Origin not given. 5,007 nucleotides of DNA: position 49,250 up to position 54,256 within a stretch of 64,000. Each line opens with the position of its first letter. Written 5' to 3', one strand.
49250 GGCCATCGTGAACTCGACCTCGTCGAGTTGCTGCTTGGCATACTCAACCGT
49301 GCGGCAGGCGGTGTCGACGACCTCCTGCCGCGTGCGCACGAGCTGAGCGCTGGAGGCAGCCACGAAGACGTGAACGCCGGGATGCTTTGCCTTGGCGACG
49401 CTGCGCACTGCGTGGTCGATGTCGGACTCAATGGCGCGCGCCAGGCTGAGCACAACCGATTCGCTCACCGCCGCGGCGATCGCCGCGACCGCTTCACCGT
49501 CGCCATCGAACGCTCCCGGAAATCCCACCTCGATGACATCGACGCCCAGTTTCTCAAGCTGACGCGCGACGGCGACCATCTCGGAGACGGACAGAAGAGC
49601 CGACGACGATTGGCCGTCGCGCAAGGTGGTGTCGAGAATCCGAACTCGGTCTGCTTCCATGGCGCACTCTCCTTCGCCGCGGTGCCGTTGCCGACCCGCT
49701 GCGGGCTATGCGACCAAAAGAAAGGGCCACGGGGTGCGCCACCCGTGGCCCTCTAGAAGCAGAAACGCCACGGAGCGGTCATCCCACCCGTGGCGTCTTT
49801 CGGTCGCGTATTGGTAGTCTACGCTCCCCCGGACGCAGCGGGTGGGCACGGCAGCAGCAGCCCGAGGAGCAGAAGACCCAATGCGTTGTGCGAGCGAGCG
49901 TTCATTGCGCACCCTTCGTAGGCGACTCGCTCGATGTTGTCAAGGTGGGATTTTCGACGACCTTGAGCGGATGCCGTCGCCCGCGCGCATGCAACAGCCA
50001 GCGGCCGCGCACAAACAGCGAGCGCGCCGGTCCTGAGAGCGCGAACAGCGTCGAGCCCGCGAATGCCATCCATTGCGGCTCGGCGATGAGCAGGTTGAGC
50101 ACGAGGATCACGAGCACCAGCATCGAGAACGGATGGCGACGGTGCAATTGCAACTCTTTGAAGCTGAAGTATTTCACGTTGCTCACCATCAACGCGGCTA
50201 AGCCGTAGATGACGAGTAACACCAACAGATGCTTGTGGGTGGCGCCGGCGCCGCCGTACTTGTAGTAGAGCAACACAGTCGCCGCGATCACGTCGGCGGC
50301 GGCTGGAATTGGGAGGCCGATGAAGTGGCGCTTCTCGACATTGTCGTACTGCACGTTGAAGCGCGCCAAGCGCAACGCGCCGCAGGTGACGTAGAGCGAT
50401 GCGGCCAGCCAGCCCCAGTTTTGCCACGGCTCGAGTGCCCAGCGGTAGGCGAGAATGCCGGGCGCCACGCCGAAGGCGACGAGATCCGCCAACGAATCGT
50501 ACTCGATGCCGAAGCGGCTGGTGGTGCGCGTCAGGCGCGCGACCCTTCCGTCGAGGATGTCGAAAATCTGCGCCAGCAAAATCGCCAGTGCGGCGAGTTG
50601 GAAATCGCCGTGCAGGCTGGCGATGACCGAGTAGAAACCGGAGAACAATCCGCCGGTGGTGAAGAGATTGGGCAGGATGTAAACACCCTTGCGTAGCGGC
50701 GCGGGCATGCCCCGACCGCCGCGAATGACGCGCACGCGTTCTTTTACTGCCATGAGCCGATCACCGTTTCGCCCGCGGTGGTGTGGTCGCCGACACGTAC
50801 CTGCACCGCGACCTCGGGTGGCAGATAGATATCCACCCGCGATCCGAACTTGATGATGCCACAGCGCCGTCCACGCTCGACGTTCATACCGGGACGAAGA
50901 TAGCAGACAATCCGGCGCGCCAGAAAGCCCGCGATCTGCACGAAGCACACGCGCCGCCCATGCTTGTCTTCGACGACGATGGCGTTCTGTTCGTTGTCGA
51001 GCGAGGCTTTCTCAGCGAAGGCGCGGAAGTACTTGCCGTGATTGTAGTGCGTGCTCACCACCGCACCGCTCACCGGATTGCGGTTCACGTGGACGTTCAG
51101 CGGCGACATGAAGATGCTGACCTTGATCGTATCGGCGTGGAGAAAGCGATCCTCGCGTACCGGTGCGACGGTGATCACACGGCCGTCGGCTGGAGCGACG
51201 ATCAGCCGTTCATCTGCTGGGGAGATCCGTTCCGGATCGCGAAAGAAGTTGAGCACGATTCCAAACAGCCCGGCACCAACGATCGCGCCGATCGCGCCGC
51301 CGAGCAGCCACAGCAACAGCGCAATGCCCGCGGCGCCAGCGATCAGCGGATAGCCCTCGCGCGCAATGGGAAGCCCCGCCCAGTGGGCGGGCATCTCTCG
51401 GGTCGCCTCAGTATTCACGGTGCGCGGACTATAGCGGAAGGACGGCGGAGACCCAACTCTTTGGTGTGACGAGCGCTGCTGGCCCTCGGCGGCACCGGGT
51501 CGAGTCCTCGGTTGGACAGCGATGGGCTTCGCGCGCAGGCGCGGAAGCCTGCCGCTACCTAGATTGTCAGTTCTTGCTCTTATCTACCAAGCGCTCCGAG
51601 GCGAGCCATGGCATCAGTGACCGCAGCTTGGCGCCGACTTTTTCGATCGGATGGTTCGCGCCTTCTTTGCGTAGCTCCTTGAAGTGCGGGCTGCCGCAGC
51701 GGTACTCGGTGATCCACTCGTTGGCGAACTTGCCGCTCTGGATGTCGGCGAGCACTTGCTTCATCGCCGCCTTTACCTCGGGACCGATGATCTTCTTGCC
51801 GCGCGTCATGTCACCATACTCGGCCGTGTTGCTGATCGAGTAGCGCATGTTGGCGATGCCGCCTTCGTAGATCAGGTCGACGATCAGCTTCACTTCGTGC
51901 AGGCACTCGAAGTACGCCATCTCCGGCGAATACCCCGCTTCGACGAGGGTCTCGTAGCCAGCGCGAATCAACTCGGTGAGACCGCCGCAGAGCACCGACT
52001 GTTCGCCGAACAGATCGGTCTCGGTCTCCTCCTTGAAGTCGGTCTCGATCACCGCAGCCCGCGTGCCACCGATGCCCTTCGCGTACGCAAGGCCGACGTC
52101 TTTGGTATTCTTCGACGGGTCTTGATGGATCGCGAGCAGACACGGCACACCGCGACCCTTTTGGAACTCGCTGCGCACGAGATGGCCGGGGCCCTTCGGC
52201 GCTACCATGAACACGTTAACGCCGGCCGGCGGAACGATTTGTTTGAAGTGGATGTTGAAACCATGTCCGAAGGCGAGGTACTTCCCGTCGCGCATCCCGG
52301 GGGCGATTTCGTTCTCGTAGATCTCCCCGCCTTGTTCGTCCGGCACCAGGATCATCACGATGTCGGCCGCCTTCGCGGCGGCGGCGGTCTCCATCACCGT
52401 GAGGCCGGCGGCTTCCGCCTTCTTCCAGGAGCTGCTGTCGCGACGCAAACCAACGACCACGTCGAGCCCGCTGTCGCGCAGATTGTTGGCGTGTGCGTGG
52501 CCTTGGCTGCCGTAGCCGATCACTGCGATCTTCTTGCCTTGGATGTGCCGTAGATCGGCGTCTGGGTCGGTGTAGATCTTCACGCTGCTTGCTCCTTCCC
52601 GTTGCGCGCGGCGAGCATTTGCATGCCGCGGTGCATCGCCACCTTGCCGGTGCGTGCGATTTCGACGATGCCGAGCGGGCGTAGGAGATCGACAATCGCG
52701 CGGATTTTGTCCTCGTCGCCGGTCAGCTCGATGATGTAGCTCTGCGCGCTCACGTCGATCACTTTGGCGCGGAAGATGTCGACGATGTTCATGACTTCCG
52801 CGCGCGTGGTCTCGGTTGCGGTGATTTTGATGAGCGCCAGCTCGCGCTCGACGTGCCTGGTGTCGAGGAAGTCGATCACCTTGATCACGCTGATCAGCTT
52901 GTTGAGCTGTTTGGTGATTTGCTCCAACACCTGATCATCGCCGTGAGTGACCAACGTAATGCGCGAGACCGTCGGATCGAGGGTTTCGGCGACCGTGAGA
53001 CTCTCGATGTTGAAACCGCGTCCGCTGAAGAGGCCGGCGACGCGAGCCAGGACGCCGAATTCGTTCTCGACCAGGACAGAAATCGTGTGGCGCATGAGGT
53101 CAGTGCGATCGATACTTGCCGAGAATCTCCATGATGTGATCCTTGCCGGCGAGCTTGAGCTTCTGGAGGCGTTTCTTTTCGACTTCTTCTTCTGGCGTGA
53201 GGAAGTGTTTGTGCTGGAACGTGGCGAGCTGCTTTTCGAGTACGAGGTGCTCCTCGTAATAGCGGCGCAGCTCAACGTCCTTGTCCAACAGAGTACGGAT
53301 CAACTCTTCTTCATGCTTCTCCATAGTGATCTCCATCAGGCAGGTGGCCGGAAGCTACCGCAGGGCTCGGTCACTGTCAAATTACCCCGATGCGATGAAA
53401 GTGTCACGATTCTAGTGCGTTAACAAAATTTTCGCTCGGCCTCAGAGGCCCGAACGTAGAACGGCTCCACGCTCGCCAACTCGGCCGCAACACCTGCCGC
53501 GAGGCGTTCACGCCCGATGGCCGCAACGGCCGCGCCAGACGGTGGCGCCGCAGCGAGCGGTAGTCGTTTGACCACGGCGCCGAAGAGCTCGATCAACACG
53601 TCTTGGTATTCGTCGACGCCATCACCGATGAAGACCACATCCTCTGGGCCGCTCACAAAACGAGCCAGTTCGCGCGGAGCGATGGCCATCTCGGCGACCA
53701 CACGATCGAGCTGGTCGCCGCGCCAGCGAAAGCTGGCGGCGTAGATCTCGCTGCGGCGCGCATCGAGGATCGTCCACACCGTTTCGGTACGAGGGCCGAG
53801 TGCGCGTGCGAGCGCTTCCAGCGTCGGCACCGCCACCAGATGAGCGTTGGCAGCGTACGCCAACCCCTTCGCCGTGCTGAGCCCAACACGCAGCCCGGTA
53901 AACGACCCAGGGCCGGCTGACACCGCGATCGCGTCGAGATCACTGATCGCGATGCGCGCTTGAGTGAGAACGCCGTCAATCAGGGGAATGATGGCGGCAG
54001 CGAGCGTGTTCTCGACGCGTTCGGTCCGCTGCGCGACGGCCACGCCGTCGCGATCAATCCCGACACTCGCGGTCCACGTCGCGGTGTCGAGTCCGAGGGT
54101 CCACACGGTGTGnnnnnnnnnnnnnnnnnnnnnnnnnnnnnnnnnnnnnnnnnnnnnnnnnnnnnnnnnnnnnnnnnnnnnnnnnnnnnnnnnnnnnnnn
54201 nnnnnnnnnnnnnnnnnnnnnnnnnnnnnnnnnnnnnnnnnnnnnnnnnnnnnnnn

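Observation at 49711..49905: Classic leucine attenuator: 28-codon Leu-rich leader peptide plus alternative hairpins upstream of a leuA-like–leuA–leuB–asd operon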

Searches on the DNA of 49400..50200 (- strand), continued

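Call 54: search_with_rna_model(model_id=R1, sources=[window, L001, L002, L003, L004, L005, L006, L007, L008, L009, L010, L011, L012, L013, L014, L015, L016, L017, L018, L019, L022, L024, L025, L026, L027, L029, L030, L033, L036, L038, L061], max_evalue=5e-9, make_alignment=true)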
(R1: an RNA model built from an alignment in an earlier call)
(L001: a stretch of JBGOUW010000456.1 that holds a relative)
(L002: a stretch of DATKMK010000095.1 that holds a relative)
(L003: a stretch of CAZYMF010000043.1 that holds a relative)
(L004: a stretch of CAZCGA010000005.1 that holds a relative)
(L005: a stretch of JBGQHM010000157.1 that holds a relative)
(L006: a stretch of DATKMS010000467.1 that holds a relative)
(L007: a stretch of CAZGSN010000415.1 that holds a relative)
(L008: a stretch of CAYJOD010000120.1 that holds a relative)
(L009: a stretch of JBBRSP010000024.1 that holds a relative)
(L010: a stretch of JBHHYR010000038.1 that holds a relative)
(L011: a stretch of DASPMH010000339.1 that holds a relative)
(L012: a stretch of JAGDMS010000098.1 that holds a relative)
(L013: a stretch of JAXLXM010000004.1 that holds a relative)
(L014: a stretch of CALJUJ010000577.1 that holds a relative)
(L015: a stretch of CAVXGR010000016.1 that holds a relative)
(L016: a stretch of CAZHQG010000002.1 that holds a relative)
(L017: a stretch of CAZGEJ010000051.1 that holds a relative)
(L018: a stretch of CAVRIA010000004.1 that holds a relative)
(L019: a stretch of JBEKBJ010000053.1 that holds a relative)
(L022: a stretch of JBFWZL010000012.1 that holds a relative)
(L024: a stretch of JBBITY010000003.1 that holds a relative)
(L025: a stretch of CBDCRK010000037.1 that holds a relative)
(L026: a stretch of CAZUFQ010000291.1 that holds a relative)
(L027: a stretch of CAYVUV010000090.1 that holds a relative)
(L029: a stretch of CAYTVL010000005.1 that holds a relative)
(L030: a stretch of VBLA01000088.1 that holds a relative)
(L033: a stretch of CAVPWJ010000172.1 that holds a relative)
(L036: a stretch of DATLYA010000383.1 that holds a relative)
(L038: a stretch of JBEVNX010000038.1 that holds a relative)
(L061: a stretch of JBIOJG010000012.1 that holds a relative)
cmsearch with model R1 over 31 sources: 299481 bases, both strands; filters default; matches with E-value up to 5e-9: 30.
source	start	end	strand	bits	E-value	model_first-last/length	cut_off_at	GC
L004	3317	3452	+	137.2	2.8e-30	1-136/136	no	0.66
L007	3302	3438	+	136.9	3.2e-30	1-136/136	no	0.65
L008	3318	3454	+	136.8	3.4e-30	1-136/136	no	0.64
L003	3331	3466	+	136.6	3.8e-30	1-136/136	no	0.69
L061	3356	3490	+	134.6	1.1e-29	1-136/136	no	0.64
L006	3317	3452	+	134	1.6e-29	1-136/136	no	0.65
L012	3315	3449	+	132.4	3.7e-29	1-136/136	no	0.65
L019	3321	3455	+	131.3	6.7e-29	1-136/136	no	0.69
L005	3343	3477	+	130.3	1.2e-28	1-136/136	no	0.62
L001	262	398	+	129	2.4e-28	1-136/136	no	0.66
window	49714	49850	-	128.1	3.9e-28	1-136/136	no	0.66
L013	3371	3506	+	128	4e-28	1-136/136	no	0.67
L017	2479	2612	+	121.5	1.4e-26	1-136/136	no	0.68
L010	3339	3476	+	118.3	7.9e-26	1-136/136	no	0.67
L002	3202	3338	+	117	1.6e-25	1-136/136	no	0.69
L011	250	384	+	113.9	8.6e-25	1-136/136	no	0.67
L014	1023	1158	+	106.8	4e-23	1-136/136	no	0.68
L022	3361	3491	+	106.4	5e-23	1-136/136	no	0.58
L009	3316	3454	+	105.8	6.8e-23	1-136/136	no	0.6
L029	3356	3488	+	97.5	6.3e-21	1-136/136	no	0.58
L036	3375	3506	+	96.6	1e-20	1-136/136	no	0.58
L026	1081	1218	+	95.9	1.5e-20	1-136/136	no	0.54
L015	3307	3446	+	89.8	4.1e-19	1-136/136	no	0.68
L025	3331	3452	+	79.4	1.2e-16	1-136/136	no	0.58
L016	3316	3447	+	78.8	1.6e-16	1-136/136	no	0.66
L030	3330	3470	+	70.9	1.2e-14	1-136/136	no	0.72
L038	3320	3448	+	70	2e-14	1-136/136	no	0.65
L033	3325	3453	+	66.6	1.2e-13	1-136/136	no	0.65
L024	3273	3405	+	55.9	4.2e-11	1-136/136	no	0.63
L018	3298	3434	+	48.1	2.8e-09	1-136/136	no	0.57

Alignment A5: 30 matches aligned to the model, 174 columns, each read 5' to 3' on its own strand. Consensus structure (alignment columns), stored with it:
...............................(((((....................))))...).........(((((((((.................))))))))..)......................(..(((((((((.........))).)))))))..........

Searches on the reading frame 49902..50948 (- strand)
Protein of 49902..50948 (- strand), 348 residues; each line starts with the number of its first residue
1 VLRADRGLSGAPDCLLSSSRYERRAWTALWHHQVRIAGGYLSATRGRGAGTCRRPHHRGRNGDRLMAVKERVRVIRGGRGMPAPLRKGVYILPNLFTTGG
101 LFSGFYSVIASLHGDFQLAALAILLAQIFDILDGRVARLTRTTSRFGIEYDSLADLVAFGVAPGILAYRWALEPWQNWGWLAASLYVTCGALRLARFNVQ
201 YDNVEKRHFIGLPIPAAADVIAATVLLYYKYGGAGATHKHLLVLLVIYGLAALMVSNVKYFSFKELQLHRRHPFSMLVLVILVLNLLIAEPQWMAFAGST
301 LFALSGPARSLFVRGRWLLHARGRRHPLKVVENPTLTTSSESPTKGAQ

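Call 6: search_protein_families(library=ncbifam, proteins=[window:49902-50948:-])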
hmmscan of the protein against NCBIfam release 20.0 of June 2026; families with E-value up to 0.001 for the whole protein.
window:49902-50948:- (348 aa): 10 families
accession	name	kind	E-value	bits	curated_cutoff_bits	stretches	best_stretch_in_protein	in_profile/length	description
TIGR00473.1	pssA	equivalog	9.9e-42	142.6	107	1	99-260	3-152/153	CDP-diacylglycerol--serine O-phosphatidyltransferase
NF038087.1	arch_ser_synth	exception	1.7e-40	138.9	240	1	92-288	6-196/216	archaetidylserine synthase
TIGR04217.1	archae_ser_T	exception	4.1e-31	108.5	200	1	91-290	8-195/221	archaetidylserine synthase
NF038086.1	anchor_synt_A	exception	3.6e-20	72.7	200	1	103-262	20-175/222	protein sorting system archaetidylserine synthase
NF040950.1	archin_ph_syn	equivalog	3.5e-10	40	180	1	89-158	22-92/191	archaetidylinositol phosphate synthase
NF052561.1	PIPSynBT1523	equivalog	4.5e-07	29.8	350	1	108-155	49-99/232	hypothetical protein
NF045883.1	PIPSynth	equivalog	1.1e-05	25.2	170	1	93-184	25-117/197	phosphatidylinositol phosphate synthase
NF041135.1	IPPtranDIPPsyn_Thcocales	equivalog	1.3e-05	24.4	580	1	91-186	250-344/419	bifunctional L-myo-inositol-1-phosphate cytidylyltransferase/CDP-L-myo-inositol myo-inositolphosphotransferase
NF045887.1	PhCholSynPs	equivalog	2.7e-05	23.9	300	1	96-285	18-195/235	phosphatidylcholine synthase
TIGR00560.1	pgsA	equivalog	0.00054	20.5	109.1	1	118-261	35-173/183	CDP-diacylglycerol--glycerol-3-phosphate 3-phosphatidyltransferase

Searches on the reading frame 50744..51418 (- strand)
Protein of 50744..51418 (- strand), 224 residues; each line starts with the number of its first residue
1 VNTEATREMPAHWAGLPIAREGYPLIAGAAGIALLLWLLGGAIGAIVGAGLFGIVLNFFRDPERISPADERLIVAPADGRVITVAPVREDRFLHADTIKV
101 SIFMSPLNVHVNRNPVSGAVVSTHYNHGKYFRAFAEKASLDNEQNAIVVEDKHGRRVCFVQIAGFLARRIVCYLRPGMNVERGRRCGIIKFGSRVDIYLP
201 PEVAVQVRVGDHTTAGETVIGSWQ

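Call 6: search_protein_families(library=ncbifam, proteins=[window:50744-51418:-])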
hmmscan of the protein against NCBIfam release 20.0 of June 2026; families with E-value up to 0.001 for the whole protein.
window:50744-51418:- (224 aa): 11 families
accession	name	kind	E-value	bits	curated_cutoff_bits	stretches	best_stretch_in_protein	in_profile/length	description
NF003678.0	PRK05305.1-2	equivalog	7.4e-81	270.6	225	1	16-222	6-216/218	phosphatidylserine decarboxylase family protein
NF003680.0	PRK05305.1-5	equivalog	1e-65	221.1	262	1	18-221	10-212/217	phosphatidylserine decarboxylase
NF003682.0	PRK05305.2-2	equivalog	4.3e-64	215.8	284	1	31-222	22-211/212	phosphatidylserine decarboxylase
NF003679.0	PRK05305.1-3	equivalog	1.1e-63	214.9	252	1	13-222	22-232/234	phosphatidylserine decarboxylase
NF003677.0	PRK05305.1-1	equivalog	1.4e-63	214.2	315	1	16-223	12-220/232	phosphatidylserine decarboxylase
TIGR00164.2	AS_decarb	equivalog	9e-61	204.9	230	1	18-220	2-208/215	archaetidylserine decarboxylase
NF003685.0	PRK05305.2-5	equivalog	1.2e-56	191.2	183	1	18-223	2-193/198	phosphatidylserine decarboxylase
NF003681.0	PRK05305.2-1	equivalog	5.8e-55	186.2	377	1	18-222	11-217/231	phosphatidylserine decarboxylase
NF003684.0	PRK05305.2-4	equivalog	7.6e-53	179.4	317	1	18-222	9-213/228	phosphatidylserine decarboxylase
NF003683.0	PRK05305.2-3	equivalog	2.4e-49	167.4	244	1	29-220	21-200/204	phosphatidylserine decarboxylase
NF038088.1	anchor_synt_D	exception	2.2e-41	141.5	240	1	30-220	16-192/194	protein sorting system archaetidylserine decarboxylase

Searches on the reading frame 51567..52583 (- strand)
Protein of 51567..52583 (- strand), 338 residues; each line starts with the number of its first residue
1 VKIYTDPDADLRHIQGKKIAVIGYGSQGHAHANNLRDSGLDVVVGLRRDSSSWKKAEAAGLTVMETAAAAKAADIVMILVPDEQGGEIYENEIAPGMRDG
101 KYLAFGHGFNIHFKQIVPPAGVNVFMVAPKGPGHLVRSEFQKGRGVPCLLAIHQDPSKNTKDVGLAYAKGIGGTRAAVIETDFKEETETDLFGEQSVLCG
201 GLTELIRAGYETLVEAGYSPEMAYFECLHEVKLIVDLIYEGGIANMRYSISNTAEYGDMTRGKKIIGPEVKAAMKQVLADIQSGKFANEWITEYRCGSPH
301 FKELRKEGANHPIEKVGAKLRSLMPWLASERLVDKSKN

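Call 6: search_protein_families(library=ncbifam, proteins=[window:51567-52583:-])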
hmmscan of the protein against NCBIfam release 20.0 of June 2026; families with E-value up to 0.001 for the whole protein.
window:51567-52583:- (338 aa): 12 families
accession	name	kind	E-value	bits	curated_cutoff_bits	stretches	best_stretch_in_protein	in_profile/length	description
NF004017.0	PRK05479.1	equivalog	1.8e-169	562.8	336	1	1-335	2-336/337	ketol-acid reductoisomerase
TIGR00465.1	ilvC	equivalog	1.6e-135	451.1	226.15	1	14-326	1-312/314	ketol-acid reductoisomerase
NF009940.0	PRK13403.1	equivalog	1.4e-133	444.9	406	1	1-330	1-329/335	ketol-acid reductoisomerase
NF003557.0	PRK05225.1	equivalog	9.6e-60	202.5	713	2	11-202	32-229/491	ketol-acid reductoisomerase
NF004005.0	PRK05476.2-3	equivalog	6.2e-06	25.3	275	1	14-111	206-299/418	adenosylhomocysteinase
TIGR00936.1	ahcY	equivalog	1.6e-05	23.9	497.6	1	14-111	203-296/416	adenosylhomocysteinase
NF006409.0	PRK08655.1-3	equivalog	3.6e-05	23.5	310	1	18-102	2-86/290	prephenate dehydrogenase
TIGR01505.1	tartro_sem_red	equivalog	6.1e-05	22.4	340.75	1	18-83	1-66/291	2-hydroxy-3-oxopropionate reductase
NF006408.0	PRK08655.1-2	equivalog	8.4e-05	21.5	422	1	16-102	6-93/441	prephenate dehydrogenase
NF043037.1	ThreonDh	equivalog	0.00019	20.9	350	1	17-84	3-71/297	L-threonate dehydrogenase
NF005694.0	PRK07502.1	equivalog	0.00026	20.3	409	1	15-100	5-93/310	prephenate/arogenate dehydrogenase family protein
NF008592.0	PRK11559.1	equivalog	0.00047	19.5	397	1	17-84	3-70/296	2-hydroxy-3-oxopropionate reductase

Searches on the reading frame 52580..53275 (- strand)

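Call 6: search_protein_families(library=ncbifam, proteins=[window:52580-53275:-])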
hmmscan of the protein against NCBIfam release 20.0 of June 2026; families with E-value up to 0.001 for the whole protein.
window:52580-53275:- (231 aa): 6 families
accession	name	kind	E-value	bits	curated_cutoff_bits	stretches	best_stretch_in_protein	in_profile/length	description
NF008864.0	PRK11895.1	equivalog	3.5e-72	241.4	119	1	61-220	2-161/164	acetolactate synthase small subunit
TIGR00119.1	acolac_sm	equivalog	7.3e-65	217.7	56.9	1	61-217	1-157/158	acetolactate synthase small subunit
NF006036.0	PRK08178.1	equivalog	7.3e-13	48.4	128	1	62-138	14-89/102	acetolactate synthase small subunit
NF005233.0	PRK06737.1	equivalog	2.5e-11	43.6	102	1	61-133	1-73/76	ACT domain-containing protein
NF008362.0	PRK11152.1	equivalog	1.5e-06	28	68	1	61-133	2-73/85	acetolactate synthase 2 small subunit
NF010078.0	PRK13562.1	equivalog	4.2e-05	23.4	96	1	61-134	1-75/84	ACT domain-containing protein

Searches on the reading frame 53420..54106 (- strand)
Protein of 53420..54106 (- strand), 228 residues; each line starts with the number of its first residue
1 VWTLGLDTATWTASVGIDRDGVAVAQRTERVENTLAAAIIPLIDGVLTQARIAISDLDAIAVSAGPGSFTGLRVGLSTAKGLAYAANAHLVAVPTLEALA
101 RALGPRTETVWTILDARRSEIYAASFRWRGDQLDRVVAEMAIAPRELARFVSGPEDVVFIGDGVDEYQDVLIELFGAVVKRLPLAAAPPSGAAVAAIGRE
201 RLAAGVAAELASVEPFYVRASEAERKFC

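Call 61: search_protein_families(library=pfam, proteins=[window:53420-54106:-], max_evalue=0.001)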
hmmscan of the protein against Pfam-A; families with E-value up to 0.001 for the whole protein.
window:53420-54106:- (228 aa): 1 family
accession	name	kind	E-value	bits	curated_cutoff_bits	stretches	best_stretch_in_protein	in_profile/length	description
PF00814.31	TsaD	-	1.7e-32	113.6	24.8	1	36-226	30-263/264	tRNA N6-adenosine threonylcarbamoyltransferase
